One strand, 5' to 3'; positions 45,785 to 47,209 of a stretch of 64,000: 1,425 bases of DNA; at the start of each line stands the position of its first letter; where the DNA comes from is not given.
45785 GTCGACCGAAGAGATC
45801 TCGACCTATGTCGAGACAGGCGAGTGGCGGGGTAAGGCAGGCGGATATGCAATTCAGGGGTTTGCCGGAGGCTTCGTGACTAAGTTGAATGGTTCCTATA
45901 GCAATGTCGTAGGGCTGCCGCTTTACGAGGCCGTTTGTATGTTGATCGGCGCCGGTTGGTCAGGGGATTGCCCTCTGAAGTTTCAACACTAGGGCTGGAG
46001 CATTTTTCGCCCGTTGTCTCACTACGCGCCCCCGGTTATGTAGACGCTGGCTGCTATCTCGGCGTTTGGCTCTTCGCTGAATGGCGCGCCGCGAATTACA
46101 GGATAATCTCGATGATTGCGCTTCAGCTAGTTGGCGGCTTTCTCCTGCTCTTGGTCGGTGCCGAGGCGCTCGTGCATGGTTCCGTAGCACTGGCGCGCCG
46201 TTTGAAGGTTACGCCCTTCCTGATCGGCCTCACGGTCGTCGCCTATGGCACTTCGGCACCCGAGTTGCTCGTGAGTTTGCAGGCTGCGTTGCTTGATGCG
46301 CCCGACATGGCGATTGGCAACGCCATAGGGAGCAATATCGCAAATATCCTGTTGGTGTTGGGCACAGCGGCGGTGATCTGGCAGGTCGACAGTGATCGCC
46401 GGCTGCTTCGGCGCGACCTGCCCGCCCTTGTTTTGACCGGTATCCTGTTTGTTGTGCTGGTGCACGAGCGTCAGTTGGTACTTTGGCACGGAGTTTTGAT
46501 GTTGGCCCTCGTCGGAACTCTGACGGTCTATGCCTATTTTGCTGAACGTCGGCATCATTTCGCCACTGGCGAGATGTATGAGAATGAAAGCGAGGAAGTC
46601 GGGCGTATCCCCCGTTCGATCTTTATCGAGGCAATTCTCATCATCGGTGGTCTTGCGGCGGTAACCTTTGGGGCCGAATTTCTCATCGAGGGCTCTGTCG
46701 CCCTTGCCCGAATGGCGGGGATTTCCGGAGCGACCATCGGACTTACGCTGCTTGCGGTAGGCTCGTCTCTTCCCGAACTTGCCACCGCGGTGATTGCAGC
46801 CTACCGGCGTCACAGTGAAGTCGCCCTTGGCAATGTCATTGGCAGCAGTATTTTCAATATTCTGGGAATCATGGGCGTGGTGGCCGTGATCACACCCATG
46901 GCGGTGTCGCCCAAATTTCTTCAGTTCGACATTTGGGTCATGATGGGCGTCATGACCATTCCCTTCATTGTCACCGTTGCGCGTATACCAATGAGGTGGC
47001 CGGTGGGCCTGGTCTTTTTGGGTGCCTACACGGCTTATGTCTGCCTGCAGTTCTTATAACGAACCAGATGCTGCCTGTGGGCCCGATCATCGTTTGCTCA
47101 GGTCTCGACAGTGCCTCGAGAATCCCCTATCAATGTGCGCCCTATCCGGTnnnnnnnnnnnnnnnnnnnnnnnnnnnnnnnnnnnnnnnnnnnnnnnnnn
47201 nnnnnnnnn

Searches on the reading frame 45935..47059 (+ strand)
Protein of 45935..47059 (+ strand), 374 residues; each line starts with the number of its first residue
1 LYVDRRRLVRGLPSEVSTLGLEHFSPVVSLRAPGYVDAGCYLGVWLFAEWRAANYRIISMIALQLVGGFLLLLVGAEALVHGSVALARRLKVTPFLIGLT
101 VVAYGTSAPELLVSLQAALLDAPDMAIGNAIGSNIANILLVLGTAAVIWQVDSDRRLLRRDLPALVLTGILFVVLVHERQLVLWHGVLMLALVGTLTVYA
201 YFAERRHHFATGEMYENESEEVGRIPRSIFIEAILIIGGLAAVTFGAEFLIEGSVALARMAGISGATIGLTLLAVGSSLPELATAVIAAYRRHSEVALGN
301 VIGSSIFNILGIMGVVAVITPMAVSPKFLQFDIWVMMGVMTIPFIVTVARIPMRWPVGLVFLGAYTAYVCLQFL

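Call 8: search_protein_families(library=pfam, proteins=[window:45935-47059:+])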
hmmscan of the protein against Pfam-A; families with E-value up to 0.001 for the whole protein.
window:45935-47059:+ (374 aa): 1 family
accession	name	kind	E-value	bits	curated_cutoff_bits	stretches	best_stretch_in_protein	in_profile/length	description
PF01699.29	Na_Ca_ex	-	8.6e-61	204.8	24.9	2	233-373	3-150/151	Sodium/calcium exchanger protein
